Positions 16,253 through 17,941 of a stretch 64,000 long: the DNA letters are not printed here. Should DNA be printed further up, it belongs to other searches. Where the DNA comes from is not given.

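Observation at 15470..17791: Exporter ATPase fused to an N-terminal HExxH domain and TPR region, a possible leader peptidase that replaces the usual C39 domain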

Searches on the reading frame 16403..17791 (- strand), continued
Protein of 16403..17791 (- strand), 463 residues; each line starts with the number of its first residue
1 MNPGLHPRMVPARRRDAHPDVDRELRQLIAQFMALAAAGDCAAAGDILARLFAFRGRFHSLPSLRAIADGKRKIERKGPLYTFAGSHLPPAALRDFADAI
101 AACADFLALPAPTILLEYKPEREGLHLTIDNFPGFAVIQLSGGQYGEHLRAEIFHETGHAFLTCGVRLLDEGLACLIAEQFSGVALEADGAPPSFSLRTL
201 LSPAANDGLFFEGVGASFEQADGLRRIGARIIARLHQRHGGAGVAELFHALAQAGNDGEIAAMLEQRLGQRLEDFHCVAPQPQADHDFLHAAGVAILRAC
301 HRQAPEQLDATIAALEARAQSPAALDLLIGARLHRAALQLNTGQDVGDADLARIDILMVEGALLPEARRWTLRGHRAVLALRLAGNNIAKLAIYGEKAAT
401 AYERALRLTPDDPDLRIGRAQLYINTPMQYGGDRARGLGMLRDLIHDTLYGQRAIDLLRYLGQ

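Call 57: search_protein_families(library=ncbifam, proteins=[window:16406-17791:-, P0037, P0087, P0040, P0075], max_evalue=1)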
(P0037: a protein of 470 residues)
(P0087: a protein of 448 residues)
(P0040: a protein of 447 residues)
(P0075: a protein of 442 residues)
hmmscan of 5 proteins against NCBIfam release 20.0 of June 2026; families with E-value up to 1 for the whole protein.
window:16406-17791:- (462 aa): 1 family
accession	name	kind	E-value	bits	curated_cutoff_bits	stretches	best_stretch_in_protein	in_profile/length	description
TIGR04353.1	PqqD_rel_X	equivalog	0.012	16.6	35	1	227-275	21-67/74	HPr-rel-A system PqqD family peptide chaperone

P0037 (470 aa): 0 families

P0087 (448 aa): 1 family
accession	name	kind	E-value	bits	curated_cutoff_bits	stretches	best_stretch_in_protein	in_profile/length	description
NF045518.1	H2_NiFeSe_large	exception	0.023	13.5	780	1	139-202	29-91/485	NiFeSe hydrogenase large subunit HysA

P0040 (447 aa): 0 families

P0075 (442 aa): 5 families
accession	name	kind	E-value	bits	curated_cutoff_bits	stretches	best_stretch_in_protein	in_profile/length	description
TIGR03302.1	OM_YfiO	subfamily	0.0053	16.3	81.4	1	261-341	30-103/239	outer membrane protein assembly factor BamD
NF000744.0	PRK00045.1-3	equivalog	0.0098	14.8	429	1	64-175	278-357/447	glutamyl-tRNA reductase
NF002829.0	PRK03007.1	equivalog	0.02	13.8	385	1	279-365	237-327/425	deoxyguanosinetriphosphate triphosphohydrolase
TIGR03504.1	FimV_Cterm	subfamily_domain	0.026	14.6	30.65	0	278-290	13-25/44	FimV/HubP family polar landmark protein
TIGR01035.1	hemA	equivalog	0.032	13.2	209.55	1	90-120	267-296/416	glutamyl-tRNA reductase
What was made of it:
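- On alpha-KG-dependent HExxH hydroxylases (mod_HExxH, IPR026337): No NCBIfam hit of that kind at E<=1 for the N-terminal module or for four stand-alone homologues (call 57).
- There is no match to any NCBIfam model, including the mod_HExxH family, even at E<=1 (call 57). There is a weak PqqD-like hit at 227-275, E 0.012 (call 57).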

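Call 74: find_encoding_contigs(protein=P0075, flank=8000, max_places=1)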
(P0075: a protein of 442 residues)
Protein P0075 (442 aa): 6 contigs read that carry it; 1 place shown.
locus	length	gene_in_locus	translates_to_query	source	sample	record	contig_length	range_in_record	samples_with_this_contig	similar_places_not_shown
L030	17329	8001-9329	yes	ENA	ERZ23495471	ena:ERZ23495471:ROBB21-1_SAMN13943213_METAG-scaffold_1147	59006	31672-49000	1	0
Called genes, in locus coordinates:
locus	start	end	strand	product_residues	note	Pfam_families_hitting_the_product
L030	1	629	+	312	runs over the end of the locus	PF00288:GHMP_kinases_N (weak)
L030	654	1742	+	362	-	-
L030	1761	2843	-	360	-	PF04909:Amidohydro_2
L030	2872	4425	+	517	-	PF00501:AMP-binding, PF13193:AMP-binding_C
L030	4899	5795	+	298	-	-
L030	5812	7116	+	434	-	PF02624:YcaO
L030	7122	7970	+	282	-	PF00881:Nitroreductase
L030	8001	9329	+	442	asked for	-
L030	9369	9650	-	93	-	-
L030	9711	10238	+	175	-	PF00005:ABC_tran (weak), PF13304:AAA_21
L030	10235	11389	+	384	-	PF12698:ABC2_membrane_3, PF01061:ABC2_membrane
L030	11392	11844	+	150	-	PF09912:DUF2141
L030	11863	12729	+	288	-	PF27704:GuanidinoAc_N-MeTrfase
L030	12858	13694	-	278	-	PF00378:ECH_1, PF16113:ECH_2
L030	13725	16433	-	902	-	PF07715:Plug, PF00593:TonB_dep_Rec_b-barrel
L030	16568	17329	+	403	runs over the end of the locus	PF01546:Peptidase_M20, PF07687:M20_dimer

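Call 75: find_encoding_contigs(protein=P0106, flank=8000, max_places=1)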
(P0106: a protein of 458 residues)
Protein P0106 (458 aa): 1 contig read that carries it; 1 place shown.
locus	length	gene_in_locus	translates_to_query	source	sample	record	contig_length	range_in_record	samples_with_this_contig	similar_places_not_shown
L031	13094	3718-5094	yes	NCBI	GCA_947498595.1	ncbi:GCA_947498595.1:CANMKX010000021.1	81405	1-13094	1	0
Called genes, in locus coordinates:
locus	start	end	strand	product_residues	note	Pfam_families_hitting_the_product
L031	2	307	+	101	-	?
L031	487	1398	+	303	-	-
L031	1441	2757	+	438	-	PF02624:YcaO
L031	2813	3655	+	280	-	PF00881:Nitroreductase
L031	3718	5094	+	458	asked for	-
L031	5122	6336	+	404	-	PF00355:Rieske, PF00848:Ring_hydroxyl_A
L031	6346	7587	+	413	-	PF00083:Sugar_tr, PF07690:MFS_1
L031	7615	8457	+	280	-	PF08840:BAAT_C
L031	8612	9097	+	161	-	-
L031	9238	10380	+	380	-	PF00149:Metallophos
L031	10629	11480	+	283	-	PF00581:Rhodanese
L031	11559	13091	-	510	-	PF00916:Sulfate_transp, PF16983:MFS_MOT1 (weak)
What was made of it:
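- One cluster (L031) has an MFS transporter instead of an ABC transporter (call 75).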

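Call 76: find_encoding_contigs(protein=P0030, flank=8000, max_places=1)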
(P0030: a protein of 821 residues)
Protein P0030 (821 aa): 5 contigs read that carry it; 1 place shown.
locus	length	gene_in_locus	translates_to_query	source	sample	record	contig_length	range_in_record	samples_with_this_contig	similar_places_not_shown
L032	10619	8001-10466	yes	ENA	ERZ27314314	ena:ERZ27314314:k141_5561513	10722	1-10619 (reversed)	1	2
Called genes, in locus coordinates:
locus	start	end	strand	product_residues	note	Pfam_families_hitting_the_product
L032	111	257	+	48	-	-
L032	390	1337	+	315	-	PF00899:ThiF (weak)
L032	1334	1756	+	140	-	PF09912:DUF2141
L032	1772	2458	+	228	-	PF00005:ABC_tran, PF02463:SMC_N (weak), PF13304:AAA_21 (faint)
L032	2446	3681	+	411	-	PF12704:MacB_PCD, PF02687:FtsX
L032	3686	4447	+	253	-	PF17131:TP_0789-like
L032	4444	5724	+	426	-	-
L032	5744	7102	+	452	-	PF02624:YcaO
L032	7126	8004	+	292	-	PF00881:Nitroreductase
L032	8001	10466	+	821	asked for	PF00005:ABC_tran, PF02463:SMC_N (weak), PF13304:AAA_21 (faint)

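Call 83: find_encoding_contigs(protein=P0002, flank=8000, max_places=1)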
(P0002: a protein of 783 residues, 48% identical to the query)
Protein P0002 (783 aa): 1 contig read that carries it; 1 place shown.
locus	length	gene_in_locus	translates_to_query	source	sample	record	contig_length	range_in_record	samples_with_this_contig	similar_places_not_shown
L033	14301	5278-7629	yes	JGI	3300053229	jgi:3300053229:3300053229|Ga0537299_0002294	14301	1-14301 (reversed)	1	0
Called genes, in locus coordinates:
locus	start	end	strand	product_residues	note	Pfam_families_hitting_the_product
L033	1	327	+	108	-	?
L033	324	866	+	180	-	PF00583:Acetyltransf_1, PF13673:Acetyltransf_10, PF13508:Acetyltransf_7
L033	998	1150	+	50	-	-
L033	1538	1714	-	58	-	-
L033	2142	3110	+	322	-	-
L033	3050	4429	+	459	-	PF02624:YcaO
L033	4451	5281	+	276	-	PF00881:Nitroreductase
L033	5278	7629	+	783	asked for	PF00005:ABC_tran, PF13304:AAA_21 (faint)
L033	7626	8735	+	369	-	PF12698:ABC2_membrane_3, PF01061:ABC2_membrane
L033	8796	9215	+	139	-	PF09912:DUF2141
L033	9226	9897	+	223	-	PF02463:SMC_N (faint), PF00005:ABC_tran, PF13304:AAA_21 (faint)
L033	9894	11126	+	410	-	PF12704:MacB_PCD, PF02687:FtsX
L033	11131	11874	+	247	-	PF17131:TP_0789-like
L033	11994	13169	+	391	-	-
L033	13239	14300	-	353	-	?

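Call 84: find_encoding_contigs(protein=P0005, flank=8000, max_places=1)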
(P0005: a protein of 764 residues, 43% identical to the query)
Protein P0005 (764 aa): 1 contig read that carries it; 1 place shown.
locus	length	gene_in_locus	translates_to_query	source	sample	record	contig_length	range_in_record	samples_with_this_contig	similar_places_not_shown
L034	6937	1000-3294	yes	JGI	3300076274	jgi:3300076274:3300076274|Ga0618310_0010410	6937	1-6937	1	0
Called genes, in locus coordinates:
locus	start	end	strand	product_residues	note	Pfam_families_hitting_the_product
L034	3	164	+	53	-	?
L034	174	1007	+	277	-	PF00881:Nitroreductase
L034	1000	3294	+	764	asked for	PF00005:ABC_tran, PF02463:SMC_N (faint), PF13304:AAA_21 (weak)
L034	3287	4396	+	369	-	PF12698:ABC2_membrane_3, PF01061:ABC2_membrane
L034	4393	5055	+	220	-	PF01323:DSBA (weak)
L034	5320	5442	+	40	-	-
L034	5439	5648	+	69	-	-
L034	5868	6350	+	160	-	-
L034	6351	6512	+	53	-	-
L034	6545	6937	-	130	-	?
